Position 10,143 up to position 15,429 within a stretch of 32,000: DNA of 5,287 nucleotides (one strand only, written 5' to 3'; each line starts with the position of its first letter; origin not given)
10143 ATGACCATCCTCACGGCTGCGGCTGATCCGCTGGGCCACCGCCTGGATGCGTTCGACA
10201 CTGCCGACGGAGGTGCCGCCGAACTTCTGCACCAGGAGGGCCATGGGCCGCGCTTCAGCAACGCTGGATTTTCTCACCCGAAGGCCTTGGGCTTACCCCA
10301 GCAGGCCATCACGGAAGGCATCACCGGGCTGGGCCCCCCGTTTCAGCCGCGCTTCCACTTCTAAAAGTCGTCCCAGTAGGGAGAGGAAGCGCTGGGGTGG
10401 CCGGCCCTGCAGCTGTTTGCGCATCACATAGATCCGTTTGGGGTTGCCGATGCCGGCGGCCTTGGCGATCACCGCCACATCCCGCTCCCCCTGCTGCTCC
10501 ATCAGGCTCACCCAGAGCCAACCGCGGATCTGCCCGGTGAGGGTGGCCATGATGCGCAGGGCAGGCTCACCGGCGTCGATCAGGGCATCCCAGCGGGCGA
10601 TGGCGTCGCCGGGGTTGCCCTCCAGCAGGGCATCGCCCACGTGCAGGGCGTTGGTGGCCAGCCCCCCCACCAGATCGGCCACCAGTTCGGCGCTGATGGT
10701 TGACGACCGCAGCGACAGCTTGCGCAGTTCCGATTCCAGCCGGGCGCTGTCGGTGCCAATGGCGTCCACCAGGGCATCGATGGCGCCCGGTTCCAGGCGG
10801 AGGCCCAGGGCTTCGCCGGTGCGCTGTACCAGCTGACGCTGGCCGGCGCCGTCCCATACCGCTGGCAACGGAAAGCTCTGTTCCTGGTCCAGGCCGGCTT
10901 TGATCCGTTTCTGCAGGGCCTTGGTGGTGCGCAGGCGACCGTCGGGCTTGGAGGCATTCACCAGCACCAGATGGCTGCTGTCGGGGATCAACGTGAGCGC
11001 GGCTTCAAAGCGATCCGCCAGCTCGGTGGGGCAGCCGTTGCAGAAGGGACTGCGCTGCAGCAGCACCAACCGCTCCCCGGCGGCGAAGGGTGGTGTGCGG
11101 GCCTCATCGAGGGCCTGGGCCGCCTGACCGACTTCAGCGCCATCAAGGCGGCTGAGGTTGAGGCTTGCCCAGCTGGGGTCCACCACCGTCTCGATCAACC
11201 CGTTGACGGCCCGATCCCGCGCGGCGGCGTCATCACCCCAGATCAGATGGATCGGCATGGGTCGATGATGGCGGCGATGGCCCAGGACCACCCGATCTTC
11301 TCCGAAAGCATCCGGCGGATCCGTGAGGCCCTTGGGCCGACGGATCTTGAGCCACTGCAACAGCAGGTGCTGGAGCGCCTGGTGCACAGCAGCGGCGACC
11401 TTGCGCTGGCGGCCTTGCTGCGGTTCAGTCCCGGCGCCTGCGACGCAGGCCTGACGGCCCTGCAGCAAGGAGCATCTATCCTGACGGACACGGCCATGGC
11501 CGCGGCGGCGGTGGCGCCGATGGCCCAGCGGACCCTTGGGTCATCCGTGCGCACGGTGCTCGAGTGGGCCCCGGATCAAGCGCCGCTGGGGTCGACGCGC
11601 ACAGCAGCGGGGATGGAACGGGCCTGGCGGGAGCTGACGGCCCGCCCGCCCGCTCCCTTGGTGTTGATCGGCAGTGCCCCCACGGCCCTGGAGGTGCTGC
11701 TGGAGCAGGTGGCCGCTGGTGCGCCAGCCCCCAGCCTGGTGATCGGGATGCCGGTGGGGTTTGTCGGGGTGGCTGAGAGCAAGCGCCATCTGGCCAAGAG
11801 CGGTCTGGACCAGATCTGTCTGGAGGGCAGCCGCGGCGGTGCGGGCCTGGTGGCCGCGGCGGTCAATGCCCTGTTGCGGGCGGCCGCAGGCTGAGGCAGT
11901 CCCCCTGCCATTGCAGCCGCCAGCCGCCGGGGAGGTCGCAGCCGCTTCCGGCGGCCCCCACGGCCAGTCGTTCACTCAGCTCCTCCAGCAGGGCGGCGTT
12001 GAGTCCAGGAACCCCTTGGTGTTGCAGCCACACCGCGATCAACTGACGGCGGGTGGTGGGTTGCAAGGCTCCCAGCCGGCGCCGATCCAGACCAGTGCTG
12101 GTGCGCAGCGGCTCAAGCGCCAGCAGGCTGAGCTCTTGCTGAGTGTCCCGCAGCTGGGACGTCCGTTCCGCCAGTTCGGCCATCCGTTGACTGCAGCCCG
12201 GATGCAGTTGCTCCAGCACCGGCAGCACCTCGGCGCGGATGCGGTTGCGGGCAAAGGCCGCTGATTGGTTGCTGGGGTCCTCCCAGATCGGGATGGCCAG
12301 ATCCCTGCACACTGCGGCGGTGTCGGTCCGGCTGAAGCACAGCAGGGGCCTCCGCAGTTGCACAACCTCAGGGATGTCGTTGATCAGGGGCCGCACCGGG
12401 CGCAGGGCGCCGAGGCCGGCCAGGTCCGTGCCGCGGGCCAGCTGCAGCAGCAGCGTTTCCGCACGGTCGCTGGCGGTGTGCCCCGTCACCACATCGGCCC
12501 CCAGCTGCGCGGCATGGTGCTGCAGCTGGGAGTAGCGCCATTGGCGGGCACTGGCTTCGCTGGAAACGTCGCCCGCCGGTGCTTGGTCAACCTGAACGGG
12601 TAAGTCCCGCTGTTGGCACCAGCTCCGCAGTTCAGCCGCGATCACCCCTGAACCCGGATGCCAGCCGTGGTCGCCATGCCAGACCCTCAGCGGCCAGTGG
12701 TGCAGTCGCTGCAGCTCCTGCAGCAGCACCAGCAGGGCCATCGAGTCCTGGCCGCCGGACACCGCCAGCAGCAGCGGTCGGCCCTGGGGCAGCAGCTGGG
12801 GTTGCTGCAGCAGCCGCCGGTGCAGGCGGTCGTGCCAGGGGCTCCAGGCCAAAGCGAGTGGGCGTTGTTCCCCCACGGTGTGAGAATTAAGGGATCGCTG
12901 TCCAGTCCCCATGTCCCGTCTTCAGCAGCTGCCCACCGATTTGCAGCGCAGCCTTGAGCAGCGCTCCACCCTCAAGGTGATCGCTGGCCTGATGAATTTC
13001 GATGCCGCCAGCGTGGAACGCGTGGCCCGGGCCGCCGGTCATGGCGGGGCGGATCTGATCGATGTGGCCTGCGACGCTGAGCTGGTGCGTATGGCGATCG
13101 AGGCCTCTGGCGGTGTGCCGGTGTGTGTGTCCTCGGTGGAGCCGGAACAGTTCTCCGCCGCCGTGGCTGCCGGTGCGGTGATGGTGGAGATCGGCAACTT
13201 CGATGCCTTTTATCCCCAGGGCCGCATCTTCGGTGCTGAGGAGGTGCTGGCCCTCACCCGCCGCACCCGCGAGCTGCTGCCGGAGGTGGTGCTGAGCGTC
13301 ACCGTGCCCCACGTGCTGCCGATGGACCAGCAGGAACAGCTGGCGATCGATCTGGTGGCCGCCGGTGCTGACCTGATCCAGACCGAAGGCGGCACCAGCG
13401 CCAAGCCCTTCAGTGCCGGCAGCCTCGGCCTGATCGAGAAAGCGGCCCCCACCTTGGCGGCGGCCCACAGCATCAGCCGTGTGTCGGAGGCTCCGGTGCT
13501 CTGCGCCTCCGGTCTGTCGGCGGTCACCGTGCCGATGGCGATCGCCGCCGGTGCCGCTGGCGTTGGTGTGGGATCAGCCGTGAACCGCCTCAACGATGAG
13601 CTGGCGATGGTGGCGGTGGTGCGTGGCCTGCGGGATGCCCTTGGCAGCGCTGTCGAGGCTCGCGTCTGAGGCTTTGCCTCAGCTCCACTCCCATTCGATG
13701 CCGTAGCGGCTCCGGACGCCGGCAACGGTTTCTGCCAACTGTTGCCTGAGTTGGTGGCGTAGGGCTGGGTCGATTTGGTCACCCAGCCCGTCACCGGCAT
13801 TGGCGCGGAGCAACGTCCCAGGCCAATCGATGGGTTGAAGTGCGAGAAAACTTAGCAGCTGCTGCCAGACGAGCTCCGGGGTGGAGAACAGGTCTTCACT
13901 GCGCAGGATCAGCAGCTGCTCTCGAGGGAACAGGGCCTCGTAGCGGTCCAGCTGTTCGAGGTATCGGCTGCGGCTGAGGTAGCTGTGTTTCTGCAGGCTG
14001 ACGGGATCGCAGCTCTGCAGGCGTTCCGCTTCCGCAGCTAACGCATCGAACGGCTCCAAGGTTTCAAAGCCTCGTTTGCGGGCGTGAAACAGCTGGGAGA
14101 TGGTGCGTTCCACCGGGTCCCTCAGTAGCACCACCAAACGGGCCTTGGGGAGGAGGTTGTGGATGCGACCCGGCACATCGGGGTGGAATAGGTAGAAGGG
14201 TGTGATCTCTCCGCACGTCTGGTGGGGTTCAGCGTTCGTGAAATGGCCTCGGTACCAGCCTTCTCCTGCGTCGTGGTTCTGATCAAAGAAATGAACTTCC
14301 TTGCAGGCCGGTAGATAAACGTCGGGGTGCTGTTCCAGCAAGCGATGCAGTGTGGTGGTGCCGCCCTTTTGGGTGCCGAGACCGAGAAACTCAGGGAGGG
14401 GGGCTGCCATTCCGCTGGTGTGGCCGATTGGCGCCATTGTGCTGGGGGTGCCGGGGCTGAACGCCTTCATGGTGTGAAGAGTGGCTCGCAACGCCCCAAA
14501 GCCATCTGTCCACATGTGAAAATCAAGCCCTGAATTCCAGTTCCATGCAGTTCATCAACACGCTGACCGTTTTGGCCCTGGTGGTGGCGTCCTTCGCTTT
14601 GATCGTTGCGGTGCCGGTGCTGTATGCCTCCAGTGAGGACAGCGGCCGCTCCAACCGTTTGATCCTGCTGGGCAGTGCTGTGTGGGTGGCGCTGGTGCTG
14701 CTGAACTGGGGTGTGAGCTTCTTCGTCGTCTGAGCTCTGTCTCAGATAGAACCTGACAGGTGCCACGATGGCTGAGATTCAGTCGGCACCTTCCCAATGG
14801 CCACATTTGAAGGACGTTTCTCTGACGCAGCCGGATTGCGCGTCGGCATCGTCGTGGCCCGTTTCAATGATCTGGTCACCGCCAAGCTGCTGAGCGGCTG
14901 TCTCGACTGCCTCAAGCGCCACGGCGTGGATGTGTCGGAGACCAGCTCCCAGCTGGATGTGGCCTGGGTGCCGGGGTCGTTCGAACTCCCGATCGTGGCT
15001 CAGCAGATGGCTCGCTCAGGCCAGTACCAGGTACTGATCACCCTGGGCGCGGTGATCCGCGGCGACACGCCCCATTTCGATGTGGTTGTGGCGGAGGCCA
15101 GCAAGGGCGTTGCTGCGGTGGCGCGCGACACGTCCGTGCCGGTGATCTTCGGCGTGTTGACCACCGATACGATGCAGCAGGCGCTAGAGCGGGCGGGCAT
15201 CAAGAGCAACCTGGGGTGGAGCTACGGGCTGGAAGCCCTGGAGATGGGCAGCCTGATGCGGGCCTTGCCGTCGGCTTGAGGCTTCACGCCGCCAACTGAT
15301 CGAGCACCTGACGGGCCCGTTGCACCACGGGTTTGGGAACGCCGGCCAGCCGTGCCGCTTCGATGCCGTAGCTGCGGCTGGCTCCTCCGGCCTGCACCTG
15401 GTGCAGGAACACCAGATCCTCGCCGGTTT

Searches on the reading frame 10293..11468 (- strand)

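Call 100: search_protein_families(library=pfam, proteins=[window:10293-11468:-], max_evalue=0.00001)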
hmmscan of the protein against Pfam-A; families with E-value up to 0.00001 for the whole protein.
window:10293-11468:- (391 aa): 2 families
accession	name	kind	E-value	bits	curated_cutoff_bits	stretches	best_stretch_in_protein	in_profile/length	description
PF06144.19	DNA_pol3_delta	-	2e-15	57.3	21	1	74-188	1-117/124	DNA polymerase III, delta subunit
PF21694.2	DNA_pol3_delta_C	-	1.8e-09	38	27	1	273-379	3-107/121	DNA polymerase III delta subunit, C-terminal domain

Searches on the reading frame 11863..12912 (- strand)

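Call 100: search_protein_families(library=pfam, proteins=[window:11863-12912:-], max_evalue=0.00001)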
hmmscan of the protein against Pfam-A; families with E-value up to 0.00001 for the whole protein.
window:11863-12912:- (349 aa): 1 family
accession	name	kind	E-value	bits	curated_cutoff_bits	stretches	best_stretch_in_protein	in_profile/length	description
PF01171.26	ATP_bind_3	-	1.7e-37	129.4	27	1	47-227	2-181/182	PP-loop family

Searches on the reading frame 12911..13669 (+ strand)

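Call 101: search_protein_families(library=pfam, proteins=[window:12911-13669:+], max_evalue=0.00001)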
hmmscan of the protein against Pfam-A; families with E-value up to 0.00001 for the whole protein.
window:12911-13669:+ (252 aa): 1 family
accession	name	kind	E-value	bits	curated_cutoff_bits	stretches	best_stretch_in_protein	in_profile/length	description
PF04481.18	DUF561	-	6.5e-81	271.5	21.6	1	10-244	4-237/243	Protein of unknown function (DUF561)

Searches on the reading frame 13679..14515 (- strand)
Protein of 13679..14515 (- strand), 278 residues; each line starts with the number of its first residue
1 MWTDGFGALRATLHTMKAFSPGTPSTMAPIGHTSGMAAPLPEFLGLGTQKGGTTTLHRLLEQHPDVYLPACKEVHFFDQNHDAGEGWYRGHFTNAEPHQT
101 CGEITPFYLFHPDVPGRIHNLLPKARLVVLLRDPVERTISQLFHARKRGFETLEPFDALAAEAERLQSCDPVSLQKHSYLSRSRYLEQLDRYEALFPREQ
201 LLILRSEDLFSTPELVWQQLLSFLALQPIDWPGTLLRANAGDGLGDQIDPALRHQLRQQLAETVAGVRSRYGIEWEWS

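Call 101: search_protein_families(library=pfam, proteins=[window:13679-14515:-], max_evalue=0.00001)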
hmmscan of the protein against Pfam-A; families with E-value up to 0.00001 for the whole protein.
window:13679-14515:- (278 aa): 2 families
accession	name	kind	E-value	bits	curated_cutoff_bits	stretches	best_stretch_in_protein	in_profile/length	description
PF13469.12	Sulfotransfer_3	-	1e-15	59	27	1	105-227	108-213/216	Sulfotransferase family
PF00685.33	Sulfotransfer_1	-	2.5e-12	47.2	22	1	46-227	7-182/255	Sulfotransferase domain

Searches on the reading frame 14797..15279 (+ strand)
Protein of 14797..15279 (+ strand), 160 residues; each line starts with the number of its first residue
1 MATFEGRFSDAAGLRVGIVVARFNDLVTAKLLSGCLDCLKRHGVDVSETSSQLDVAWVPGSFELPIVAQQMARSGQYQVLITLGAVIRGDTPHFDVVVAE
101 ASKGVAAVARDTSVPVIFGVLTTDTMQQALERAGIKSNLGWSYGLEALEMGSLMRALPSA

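Call 101: search_protein_families(library=pfam, proteins=[window:14797-15279:+], max_evalue=0.00001)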
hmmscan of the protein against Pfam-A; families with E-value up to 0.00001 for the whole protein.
window:14797-15279:+ (160 aa): 1 family
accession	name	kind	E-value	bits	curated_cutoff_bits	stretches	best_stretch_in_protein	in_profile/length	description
PF00885.24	DMRL_synthase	-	1.2e-49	168.2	26.7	1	13-154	1-138/139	6,7-dimethyl-8-ribityllumazine synthase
